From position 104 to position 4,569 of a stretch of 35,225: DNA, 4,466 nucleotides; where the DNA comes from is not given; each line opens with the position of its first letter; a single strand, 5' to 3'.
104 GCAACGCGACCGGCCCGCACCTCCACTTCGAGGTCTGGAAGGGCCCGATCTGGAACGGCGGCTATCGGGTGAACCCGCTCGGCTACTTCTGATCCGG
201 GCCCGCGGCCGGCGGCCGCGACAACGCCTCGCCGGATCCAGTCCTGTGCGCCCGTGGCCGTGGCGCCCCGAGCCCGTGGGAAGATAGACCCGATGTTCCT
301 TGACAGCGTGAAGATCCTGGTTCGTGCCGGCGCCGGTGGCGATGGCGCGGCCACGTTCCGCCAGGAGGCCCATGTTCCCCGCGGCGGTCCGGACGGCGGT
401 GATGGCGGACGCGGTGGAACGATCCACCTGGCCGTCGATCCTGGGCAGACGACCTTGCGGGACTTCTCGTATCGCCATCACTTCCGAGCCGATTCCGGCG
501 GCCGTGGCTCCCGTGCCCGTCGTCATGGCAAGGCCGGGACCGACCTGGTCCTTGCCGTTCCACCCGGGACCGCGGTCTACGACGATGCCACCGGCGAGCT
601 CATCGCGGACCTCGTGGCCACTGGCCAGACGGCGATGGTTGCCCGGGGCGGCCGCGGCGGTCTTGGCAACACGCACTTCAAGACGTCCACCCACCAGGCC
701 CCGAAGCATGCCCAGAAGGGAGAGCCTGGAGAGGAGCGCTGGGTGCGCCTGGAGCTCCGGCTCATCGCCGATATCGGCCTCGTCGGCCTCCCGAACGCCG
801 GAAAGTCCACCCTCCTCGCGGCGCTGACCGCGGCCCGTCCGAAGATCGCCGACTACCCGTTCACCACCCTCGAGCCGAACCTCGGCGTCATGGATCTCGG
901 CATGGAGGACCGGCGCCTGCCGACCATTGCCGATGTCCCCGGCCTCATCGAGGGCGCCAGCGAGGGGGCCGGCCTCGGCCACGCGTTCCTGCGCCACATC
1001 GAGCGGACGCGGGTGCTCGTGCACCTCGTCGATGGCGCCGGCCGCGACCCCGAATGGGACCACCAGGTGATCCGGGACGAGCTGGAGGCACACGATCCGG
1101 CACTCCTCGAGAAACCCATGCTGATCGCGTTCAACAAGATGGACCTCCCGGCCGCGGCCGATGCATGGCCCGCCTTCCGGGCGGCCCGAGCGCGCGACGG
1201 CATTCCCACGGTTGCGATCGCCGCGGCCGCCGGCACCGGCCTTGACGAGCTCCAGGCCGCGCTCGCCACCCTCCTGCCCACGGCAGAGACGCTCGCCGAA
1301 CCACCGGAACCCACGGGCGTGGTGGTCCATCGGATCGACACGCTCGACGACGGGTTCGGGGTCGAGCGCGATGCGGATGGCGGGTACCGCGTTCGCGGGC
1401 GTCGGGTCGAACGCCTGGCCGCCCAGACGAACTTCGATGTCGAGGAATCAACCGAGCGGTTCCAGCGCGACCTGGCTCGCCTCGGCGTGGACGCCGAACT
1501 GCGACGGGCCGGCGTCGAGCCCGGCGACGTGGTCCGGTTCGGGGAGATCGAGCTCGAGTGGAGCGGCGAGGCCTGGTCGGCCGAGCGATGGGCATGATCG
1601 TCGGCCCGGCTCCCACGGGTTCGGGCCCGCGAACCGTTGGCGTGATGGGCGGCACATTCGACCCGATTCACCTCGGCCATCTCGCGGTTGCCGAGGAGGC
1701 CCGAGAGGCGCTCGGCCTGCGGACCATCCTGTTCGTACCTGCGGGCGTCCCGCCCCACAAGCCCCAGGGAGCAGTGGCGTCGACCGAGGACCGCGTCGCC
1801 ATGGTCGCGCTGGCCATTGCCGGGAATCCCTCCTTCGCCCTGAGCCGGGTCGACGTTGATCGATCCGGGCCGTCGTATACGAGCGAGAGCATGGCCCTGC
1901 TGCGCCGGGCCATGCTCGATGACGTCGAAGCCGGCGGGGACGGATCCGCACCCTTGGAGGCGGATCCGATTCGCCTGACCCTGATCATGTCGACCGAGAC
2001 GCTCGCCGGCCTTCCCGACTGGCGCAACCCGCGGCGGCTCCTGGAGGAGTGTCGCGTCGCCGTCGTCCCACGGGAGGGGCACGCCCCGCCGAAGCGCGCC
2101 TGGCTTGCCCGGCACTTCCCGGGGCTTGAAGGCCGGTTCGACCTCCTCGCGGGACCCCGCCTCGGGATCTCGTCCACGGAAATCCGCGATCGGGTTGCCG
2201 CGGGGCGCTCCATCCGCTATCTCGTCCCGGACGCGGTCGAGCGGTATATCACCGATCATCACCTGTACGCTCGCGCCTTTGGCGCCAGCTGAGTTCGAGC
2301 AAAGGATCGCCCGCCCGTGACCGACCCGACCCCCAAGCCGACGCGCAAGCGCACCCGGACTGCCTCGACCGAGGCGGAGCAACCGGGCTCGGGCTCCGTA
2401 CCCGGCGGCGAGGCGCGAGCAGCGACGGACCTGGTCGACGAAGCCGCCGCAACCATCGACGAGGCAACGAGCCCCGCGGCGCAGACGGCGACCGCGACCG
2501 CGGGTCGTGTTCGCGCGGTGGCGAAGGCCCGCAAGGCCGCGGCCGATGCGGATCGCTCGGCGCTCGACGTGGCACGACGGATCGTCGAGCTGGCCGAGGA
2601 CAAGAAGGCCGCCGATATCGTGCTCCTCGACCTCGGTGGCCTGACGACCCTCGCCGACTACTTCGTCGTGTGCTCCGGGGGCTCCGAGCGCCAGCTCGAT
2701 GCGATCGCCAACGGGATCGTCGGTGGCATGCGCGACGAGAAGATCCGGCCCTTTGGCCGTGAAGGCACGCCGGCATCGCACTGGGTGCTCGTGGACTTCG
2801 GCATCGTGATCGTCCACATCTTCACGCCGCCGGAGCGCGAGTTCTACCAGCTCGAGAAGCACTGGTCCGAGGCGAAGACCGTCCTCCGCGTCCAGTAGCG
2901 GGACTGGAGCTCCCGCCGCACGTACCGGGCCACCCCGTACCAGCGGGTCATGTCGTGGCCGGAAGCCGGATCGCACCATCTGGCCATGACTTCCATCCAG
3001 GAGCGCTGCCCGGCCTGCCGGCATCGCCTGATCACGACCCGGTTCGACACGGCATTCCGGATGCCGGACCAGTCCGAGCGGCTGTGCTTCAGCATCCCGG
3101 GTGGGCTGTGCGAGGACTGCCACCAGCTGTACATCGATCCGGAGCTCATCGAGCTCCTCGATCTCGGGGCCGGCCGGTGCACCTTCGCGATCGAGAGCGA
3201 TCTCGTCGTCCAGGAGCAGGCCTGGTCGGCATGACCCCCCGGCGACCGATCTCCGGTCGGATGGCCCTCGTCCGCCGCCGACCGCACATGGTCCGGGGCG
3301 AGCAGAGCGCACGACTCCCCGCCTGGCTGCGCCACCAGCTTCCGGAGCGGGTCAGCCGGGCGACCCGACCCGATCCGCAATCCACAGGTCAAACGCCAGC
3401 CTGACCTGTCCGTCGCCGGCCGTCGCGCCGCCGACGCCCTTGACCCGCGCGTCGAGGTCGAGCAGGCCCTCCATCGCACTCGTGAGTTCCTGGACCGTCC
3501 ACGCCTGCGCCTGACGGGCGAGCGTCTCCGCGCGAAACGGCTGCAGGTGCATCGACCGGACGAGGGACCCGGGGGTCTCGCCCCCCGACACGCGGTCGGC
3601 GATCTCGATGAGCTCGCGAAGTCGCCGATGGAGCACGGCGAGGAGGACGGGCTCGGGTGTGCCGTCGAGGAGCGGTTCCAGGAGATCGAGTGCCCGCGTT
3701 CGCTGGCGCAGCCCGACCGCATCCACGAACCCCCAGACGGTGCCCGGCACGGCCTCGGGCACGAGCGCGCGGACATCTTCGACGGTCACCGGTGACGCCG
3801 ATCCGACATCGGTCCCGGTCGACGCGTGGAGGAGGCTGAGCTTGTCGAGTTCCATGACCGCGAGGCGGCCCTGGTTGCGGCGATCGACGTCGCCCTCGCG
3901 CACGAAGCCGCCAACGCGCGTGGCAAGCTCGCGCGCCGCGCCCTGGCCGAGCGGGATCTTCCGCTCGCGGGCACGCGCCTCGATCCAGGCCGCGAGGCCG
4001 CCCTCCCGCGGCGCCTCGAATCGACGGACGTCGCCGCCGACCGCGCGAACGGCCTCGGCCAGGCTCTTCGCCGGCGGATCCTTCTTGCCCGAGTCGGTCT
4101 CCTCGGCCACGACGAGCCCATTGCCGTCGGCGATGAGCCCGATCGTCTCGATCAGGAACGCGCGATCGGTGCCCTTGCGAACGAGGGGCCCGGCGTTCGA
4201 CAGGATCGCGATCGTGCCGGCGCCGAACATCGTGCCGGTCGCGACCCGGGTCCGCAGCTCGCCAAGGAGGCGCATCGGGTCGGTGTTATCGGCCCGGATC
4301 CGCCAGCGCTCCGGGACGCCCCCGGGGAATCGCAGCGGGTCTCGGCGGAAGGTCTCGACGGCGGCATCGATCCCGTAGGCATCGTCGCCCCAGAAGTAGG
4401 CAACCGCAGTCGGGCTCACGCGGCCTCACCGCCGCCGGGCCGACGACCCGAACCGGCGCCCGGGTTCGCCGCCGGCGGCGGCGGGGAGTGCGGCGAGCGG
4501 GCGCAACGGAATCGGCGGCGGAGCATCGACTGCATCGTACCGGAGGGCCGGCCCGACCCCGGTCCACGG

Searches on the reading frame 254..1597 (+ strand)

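Call 21: search_protein_families(library=pfam, proteins=[window:254-1597:+], max_evalue=0.001)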
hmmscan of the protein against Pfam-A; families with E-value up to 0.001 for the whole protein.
window:254-1597:+ (447 aa): 4 families
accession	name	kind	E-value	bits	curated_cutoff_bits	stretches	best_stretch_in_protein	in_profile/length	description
PF01018.28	GTP1_OBG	-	1.6e-58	197.2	27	1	17-170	2-155/155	GTP1/OBG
PF01926.29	MMR_HSR1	-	3.4e-24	85.6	21.9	1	174-295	2-113/113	50S ribosome-binding GTPase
PF09269.16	DUF1967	-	3.7e-21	75.4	27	1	368-436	1-70/70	Domain of unknown function (DUF1967)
PF02421.24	FeoB_N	-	7.9e-11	42.2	27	1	174-336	3-155/156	Ferrous iron transport protein B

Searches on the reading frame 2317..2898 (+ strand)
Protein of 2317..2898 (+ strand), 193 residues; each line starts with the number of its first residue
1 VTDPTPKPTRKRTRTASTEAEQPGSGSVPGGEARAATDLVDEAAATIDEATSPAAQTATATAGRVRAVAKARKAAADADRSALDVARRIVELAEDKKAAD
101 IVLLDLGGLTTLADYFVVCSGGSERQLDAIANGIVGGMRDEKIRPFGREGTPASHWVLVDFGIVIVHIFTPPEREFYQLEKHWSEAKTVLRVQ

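Call 21: search_protein_families(library=pfam, proteins=[window:2317-2898:+], max_evalue=0.001)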
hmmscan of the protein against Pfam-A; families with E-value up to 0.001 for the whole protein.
window:2317-2898:+ (193 aa): 1 family
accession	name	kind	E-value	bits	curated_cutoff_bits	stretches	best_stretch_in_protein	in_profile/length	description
PF02410.21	RsfS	-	1.1e-30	106.1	21.6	1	88-183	2-98/98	Ribosomal silencing factor during starvation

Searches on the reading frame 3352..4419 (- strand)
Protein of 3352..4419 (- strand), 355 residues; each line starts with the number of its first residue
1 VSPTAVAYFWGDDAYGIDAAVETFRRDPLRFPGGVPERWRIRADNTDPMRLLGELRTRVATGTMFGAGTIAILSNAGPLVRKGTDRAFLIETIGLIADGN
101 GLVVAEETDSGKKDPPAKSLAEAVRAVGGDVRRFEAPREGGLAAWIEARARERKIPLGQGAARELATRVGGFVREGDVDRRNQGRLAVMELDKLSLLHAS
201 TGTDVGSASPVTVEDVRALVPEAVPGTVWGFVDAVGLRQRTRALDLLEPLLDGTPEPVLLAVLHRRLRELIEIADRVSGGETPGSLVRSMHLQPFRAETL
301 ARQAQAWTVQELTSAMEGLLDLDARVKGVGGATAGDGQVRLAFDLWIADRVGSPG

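Call 21: search_protein_families(library=pfam, proteins=[window:3352-4419:-], max_evalue=0.001)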
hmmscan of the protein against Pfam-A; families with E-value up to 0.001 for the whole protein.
window:3352-4419:- (355 aa): 1 family
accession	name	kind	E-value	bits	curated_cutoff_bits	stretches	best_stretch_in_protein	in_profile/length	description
PF21694.2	DNA_pol3_delta_C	-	2.3e-12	47.4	27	1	228-327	4-104/121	DNA polymerase III delta subunit, C-terminal domain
